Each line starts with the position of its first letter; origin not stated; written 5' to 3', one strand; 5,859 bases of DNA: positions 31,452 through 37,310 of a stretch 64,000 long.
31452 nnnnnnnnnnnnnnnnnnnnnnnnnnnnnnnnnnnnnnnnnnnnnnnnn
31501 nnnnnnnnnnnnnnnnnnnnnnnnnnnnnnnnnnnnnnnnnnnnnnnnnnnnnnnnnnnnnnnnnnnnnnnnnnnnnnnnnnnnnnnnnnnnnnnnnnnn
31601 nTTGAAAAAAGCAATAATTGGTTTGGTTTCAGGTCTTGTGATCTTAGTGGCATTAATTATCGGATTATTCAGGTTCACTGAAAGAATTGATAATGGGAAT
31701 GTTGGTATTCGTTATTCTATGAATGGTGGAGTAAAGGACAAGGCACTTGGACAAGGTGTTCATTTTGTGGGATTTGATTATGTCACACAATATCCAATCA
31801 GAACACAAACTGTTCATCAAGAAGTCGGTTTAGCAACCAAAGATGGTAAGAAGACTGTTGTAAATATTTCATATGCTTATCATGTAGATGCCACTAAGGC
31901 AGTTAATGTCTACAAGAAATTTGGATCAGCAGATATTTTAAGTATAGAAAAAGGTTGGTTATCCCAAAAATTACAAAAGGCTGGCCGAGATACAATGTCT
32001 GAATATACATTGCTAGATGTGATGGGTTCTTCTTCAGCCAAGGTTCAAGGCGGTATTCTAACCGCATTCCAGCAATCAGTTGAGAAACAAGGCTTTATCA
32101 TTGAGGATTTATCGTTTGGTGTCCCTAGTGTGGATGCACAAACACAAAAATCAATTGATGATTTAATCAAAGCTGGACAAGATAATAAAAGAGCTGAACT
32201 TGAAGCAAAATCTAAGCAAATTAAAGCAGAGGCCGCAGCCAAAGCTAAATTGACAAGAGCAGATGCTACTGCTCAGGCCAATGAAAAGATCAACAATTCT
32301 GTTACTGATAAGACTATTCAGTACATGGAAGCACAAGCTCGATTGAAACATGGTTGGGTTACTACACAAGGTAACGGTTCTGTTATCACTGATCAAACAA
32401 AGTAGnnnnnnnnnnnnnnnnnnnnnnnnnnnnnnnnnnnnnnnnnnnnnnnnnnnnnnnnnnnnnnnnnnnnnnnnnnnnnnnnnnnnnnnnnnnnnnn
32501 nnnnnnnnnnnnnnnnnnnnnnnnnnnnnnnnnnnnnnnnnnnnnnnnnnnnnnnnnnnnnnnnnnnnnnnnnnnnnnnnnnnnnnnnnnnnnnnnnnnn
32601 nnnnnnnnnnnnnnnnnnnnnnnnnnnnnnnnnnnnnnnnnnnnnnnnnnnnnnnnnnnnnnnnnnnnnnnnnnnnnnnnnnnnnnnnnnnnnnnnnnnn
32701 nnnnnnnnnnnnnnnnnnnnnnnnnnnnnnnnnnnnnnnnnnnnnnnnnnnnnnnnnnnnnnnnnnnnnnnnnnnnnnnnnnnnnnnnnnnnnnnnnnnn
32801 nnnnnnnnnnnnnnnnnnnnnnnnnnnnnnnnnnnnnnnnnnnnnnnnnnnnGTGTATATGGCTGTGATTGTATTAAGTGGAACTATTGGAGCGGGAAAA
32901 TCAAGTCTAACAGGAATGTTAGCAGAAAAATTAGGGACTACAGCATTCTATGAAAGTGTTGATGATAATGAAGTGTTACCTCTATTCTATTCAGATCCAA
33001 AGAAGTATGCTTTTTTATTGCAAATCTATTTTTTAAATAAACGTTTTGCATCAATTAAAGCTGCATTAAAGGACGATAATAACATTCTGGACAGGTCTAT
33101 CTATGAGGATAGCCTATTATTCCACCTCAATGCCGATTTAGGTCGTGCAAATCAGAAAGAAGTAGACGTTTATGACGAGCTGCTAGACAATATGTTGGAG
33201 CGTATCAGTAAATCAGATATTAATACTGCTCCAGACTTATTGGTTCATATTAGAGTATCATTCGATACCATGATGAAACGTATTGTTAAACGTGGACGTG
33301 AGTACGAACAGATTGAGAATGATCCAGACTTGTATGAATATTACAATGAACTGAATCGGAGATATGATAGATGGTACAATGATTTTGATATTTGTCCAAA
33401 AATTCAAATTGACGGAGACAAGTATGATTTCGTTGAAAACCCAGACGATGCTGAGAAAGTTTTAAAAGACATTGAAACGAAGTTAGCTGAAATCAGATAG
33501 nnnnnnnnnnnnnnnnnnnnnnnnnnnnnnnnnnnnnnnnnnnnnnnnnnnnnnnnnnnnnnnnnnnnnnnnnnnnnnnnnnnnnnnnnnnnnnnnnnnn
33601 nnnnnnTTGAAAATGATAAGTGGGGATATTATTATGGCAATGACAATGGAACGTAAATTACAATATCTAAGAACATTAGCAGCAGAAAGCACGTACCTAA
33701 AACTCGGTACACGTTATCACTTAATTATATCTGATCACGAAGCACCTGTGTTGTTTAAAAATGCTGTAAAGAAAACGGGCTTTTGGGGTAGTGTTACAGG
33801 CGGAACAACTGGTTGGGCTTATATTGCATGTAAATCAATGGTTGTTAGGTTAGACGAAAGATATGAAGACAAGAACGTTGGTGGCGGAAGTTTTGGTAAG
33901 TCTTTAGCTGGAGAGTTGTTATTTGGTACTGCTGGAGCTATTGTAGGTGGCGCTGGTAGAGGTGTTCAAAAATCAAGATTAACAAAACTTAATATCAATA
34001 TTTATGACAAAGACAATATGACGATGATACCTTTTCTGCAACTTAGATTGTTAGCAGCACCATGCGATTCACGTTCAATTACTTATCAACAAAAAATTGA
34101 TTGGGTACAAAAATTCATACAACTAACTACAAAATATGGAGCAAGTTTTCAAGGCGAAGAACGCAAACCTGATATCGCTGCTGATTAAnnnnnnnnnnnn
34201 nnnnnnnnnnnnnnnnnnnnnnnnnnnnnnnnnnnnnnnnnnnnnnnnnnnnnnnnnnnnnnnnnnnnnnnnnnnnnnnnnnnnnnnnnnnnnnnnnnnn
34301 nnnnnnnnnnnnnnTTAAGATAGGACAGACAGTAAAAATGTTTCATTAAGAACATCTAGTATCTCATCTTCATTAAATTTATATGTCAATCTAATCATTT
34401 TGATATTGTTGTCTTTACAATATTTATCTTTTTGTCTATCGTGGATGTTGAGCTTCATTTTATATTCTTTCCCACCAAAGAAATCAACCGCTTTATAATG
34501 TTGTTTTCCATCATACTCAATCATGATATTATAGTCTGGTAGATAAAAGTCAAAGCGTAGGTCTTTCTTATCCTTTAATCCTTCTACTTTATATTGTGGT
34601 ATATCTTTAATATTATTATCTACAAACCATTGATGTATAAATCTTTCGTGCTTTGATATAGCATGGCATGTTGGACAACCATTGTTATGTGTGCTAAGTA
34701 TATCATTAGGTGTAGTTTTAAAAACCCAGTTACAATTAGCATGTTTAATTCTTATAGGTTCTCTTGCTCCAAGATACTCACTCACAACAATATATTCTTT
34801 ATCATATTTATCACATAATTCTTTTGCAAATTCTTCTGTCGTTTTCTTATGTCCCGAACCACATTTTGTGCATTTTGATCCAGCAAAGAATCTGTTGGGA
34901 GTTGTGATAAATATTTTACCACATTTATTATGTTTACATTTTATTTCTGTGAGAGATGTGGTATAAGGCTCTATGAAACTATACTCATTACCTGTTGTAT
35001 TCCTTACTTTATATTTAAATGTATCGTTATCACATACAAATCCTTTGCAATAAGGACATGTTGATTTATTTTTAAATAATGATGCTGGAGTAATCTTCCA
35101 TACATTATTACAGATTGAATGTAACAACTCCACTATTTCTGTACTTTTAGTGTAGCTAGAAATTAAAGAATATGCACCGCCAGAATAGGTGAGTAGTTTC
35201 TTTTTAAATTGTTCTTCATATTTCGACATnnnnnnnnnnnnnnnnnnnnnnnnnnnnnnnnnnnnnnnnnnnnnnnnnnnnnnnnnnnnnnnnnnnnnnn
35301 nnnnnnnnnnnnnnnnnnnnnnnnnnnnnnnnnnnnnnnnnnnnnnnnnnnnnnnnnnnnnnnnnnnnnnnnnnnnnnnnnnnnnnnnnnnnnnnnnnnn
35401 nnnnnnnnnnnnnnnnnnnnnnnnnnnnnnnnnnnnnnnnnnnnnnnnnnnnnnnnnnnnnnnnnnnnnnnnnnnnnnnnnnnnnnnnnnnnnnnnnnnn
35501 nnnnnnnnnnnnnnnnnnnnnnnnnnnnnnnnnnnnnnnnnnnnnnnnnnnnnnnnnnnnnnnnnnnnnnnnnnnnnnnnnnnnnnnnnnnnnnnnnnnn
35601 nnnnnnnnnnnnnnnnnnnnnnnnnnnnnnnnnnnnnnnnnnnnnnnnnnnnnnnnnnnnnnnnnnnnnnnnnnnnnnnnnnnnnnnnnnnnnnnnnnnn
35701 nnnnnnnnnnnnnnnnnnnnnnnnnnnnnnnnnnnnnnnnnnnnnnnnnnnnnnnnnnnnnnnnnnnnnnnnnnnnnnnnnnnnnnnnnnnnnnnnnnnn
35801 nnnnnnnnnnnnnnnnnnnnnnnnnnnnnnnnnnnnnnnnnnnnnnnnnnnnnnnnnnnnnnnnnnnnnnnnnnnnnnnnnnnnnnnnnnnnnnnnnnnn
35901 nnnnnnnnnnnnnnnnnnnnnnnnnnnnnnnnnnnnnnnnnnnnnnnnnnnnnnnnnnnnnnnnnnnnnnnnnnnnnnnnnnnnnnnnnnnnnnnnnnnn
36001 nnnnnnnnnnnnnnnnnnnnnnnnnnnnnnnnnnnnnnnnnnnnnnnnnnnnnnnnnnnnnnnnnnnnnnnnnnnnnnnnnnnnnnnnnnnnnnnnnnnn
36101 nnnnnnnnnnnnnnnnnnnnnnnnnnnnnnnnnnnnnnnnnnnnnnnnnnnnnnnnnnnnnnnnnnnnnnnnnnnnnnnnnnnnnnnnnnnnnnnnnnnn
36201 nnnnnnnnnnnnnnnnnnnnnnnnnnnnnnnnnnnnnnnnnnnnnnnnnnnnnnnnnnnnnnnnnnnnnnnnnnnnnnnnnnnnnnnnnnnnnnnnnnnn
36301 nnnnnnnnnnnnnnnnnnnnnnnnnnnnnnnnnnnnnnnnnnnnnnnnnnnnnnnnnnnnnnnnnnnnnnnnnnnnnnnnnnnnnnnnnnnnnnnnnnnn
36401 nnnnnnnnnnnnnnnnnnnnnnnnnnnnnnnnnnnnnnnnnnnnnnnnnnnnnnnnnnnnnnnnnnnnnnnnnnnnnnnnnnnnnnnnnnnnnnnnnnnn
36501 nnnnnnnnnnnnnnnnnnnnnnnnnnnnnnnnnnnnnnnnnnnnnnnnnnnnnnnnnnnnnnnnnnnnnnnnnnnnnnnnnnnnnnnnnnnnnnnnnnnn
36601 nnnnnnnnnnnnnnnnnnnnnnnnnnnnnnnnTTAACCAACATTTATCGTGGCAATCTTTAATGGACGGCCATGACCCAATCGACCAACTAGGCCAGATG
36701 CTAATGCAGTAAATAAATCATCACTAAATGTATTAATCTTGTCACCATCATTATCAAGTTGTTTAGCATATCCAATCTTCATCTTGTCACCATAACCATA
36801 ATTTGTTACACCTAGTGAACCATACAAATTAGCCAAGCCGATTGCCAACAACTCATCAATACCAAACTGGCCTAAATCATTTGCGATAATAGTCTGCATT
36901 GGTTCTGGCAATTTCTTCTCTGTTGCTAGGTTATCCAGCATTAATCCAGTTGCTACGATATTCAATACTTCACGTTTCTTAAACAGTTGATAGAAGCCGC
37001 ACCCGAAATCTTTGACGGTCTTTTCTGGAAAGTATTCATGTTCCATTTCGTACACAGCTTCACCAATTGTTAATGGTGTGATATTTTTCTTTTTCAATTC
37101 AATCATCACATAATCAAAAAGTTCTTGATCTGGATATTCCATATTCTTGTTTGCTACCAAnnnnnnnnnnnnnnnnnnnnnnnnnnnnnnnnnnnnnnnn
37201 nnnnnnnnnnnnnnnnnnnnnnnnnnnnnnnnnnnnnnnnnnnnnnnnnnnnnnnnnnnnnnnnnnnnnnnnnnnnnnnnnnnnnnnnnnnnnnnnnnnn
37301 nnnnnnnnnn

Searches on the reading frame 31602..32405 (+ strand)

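Call 20: search_protein_families(library=pfam, proteins=[window:31602-32405:+], max_evalue=0.001)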
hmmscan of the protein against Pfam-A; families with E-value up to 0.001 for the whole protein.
window:31602-32405:+ (267 aa): 1 family
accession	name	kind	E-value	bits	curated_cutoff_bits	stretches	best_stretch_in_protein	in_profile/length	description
PF01145.31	Band_7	-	5.6e-21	75.8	23.6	1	28-203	2-166/176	SPFH domain / Band 7 family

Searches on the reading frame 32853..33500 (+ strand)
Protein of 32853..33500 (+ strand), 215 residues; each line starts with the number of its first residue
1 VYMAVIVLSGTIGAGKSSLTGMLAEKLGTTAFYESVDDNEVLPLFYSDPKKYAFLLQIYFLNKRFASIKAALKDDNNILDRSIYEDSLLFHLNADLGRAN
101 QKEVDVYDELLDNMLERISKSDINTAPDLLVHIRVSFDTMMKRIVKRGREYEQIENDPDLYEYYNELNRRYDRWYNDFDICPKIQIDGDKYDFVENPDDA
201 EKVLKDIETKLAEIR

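Call 10: search_protein_families(library=pfam, proteins=[window:32853-33500:+], max_evalue=0.001)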
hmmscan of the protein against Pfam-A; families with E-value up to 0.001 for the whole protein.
window:32853-33500:+ (215 aa): 3 families
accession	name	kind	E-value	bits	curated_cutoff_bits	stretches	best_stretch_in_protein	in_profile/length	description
PF01712.25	dNK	-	2.1e-41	142.4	27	1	6-209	1-200/203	Deoxynucleoside kinase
PF13238.12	AAA_18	-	3.1e-07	31.3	29.4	1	6-156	1-121/128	AAA domain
PF13521.12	AAA_28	-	0.00082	20.1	27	0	6-83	2-83/164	AAA domain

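Call 42: search_solved_structures(query=window:32853-33500:+, max_evalue=0.00001)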
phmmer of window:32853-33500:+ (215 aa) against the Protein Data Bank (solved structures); distinct sequences matched with E-value up to 0.00001: 19.
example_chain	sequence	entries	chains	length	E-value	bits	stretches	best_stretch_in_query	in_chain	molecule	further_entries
2jas_A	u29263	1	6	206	4e-27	98.2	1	6-177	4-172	DEOXYGUANOSINE KINASE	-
2jaq_A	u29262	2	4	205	5e-27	97.8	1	6-177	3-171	DEOXYGUANOSINE KINASE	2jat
8puu_A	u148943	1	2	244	2.1e-23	86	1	6-165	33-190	Deoxynucleoside kinase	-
2a2z_A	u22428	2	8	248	8.8e-08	35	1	6-175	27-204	Deoxycytidine kinase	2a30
1zm7_A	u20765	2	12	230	2.1e-07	33.8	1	7-174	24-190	Deoxynucleoside kinase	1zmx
1j90_A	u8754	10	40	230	3.6e-07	33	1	7-174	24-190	Deoxyribonucleoside kinase | DEOXYNUCLEOSIDE KINASE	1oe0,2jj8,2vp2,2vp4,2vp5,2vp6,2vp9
2jcs_A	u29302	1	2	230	4.1e-07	32.8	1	7-174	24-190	DEOXYNUCLEOSIDE KINASE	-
1ot3_A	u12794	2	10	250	4.6e-07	32.7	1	7-174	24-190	Deoxyribonucleoside Kinase | DEOXYNUCLEOSIDE KINASE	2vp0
6ybh_A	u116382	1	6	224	1.2e-06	31.3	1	6-175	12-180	Deoxynucleoside kinase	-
3qej_A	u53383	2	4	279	2e-06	30.5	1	36-175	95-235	Deoxycytidine kinase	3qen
4jlj_A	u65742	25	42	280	2.1e-06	30.5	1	36-175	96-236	Deoxycytidine kinase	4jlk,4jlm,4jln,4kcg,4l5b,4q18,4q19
3ipx_A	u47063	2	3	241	2.2e-06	30.4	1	39-175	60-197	Deoxycytidine kinase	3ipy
2zi3_A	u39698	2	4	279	2.4e-06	30.3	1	39-175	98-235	Deoxycytidine kinase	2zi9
2zi4_A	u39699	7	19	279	2.7e-06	30.2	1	39-175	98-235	Deoxycytidine kinase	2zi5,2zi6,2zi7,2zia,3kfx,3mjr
2no0_A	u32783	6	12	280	2.7e-06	30.1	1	39-175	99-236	Deoxycytidine kinase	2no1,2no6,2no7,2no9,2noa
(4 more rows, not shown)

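Call 44: search_protein_families(library=ncbifam, proteins=[window:32853-33500:+], max_evalue=0.01)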
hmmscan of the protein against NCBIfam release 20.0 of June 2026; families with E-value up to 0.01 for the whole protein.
window:32853-33500:+ (215 aa): 5 families
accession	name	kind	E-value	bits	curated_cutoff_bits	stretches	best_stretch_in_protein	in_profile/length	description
NF040667.1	hom_kin_desulfo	exception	0.0003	20.7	197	0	5-46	2-39/163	homoserine kinase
TIGR00150.1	T6A_YjeE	equivalog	0.00051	19.9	60.1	1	4-35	23-54/135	tRNA (adenosine(37)-N6)-threonylcarbamoyltransferase complex ATPase subunit type 1 TsaE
TIGR00041.1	DTMP_kinase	equivalog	0.00071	19.3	83.25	0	114-176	116-175/196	dTMP kinase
NF006746.0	PRK09270.1-5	subfamily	0.0043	16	250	0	5-30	23-48/210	nucleoside/nucleotide kinase family protein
NF005923.0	PRK07933.1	equivalog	0.0064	15.9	193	0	126-177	132-181/213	dTMP kinase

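Call 65: search_dna_similar(query=window:32853-33500:+, collection=phages, mode=protein, max_rows=15)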
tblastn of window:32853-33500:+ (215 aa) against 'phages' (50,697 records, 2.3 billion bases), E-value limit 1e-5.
Records with a match: 136; places in all: 138; records where one place covers at least 80% of the query: 133.
Best place of each record, by identity: 60-80% 7; <60% 129.
By first word of the organism name: Enterococcus 61; Lactobacillus 42; Listeria 10; Bacillus 10; Lactococcus 2; Acinetobacter 2; Levilactobacillus 1; Leuconostoc 1; Aerococcus 1; Weissella 1; and 5 more.
By host as written in the record: Lactobacillus plantarum 18; - 16; Enterococcus faecalis 10; Listeria monocytogenes 9; Enterococcus faecium 9; Lactobacillus brevis 7; Enterococcus sp. 6; Enterococcus faecalis ATCC 700802 / V583 4; and 35 more.
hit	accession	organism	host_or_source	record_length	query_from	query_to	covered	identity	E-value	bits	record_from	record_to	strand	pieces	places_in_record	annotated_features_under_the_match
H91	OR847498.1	Listeria phage LM 4-11-1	Listeria monocytogenes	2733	3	215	99%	72.3%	7e-103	321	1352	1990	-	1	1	record has no annotation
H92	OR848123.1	Listeria phage LM 4-14-1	Listeria monocytogenes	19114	3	215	99%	72.3%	1e-99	321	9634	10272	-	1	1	record has no annotation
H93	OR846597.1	Enterococcus phage Efs 1-1-1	Enterococcus faecalis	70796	3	214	99%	70.3%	3e-95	309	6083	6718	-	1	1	record has no annotation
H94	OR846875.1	Listeria phage LM 4-11-1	Listeria monocytogenes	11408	3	214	99%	65.1%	3e-90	295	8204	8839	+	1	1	record has no annotation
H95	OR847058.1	Listeria phage LM 4-11-1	Listeria monocytogenes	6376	1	210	98%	63.3%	3e-87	286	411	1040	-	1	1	record has no annotation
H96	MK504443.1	Lactobacillus phage 521B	Lactobacillus brevis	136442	3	214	99%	57.3%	5e-72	242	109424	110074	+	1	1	deoxyguanosine kinase | glycosyltransferase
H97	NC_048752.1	Lactobacillus phage 521B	Lactobacillus brevis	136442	3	214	99%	57.3%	5e-72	242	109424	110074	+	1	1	thymidylate kinase | glycosyltransferase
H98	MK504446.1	Lactobacillus phage SAC12B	Lactobacillus brevis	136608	3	214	99%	54.6%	1e-69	235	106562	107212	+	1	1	deoxynucleoside kinase | glycosyltransferase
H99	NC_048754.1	Lactobacillus phage SAC12B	Lactobacillus brevis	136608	3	214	99%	54.6%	1e-69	235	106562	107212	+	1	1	thymidylate kinase | glycosyltransferase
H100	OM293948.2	Levilactobacillus phage ENFP1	Levilactobacillus brevis KACC 11433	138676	3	214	99%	54.6%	2e-69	234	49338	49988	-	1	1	deoxyadenosine kinase | hypothetical protein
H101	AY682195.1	Lactobacillus phage LP65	-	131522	5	207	94%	53.3%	3e-64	220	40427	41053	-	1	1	orf67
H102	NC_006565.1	Lactobacillus phage LP65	Lactobacillus plantarum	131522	5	207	94%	53.3%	3e-64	220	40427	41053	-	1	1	thymidylate kinase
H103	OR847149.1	Listeria phage LM 4-11-1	Listeria monocytogenes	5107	5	211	96%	52.2%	1e-61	213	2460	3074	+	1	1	record has no annotation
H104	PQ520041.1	Enterococcus phage IME_EF3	-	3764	3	149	68%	73.5%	9e-66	224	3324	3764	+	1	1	record has no annotation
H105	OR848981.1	Listeria phage LM 4-14-1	Listeria monocytogenes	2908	5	211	96%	51.7%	1e-61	212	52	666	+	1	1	record has no annotation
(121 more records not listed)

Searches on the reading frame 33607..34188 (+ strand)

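Call 10: search_protein_families(library=pfam, proteins=[window:33607-34188:+], max_evalue=0.001)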
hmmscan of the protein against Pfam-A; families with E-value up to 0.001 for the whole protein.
window:33607-34188:+ (193 aa): 0 families

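Call 31: search_protein_families(library=phrogs, proteins=[window:33607-34188:+], max_evalue=0.001)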
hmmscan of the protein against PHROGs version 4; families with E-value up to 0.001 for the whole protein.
window:33607-34188:+ (193 aa): 2 families
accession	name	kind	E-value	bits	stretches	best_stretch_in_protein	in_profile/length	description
phrog_888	-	unknown function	3.2e-05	24.8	1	79-176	123-218/271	-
phrog_17658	-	unknown function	3.6e-05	24.8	1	95-141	81-132/176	-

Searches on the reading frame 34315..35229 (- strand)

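Call 21: search_protein_families(library=pfam, proteins=[window:34315-35229:-], max_evalue=0.001)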
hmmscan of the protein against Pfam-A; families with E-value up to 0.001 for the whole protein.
window:34315-35229:- (304 aa): 1 family
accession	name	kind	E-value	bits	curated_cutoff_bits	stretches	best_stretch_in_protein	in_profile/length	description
PF14311.12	DUF4379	-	0.00026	21.6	24.5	0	39-63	32-55/56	Probable Treble clef zinc finger domain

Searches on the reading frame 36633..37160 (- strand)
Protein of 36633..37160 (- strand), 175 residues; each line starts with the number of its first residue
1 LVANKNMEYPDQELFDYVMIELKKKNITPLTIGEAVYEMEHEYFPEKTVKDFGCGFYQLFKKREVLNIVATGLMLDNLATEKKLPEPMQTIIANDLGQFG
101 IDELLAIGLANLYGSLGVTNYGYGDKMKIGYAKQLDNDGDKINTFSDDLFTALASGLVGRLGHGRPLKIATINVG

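Call 21: search_protein_families(library=pfam, proteins=[window:36633-37160:-], max_evalue=0.001)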
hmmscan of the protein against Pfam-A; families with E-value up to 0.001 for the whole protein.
window:36633-37160:- (175 aa): 1 family
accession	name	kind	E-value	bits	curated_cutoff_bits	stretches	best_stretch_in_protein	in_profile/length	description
PF04608.18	PgpA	-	2.2e-14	54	28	1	53-161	30-139/141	Phosphatidylglycerophosphatase A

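Call 31: search_protein_families(library=phrogs, proteins=[window:36633-37160:-], max_evalue=0.001)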
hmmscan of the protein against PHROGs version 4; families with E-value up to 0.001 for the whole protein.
window:36633-37160:- (175 aa): 1 family
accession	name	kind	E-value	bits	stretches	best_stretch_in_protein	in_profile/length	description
phrog_12432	-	other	6.2e-64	217.6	1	1-168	1-168/423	phosphatidylglycerophosphatase A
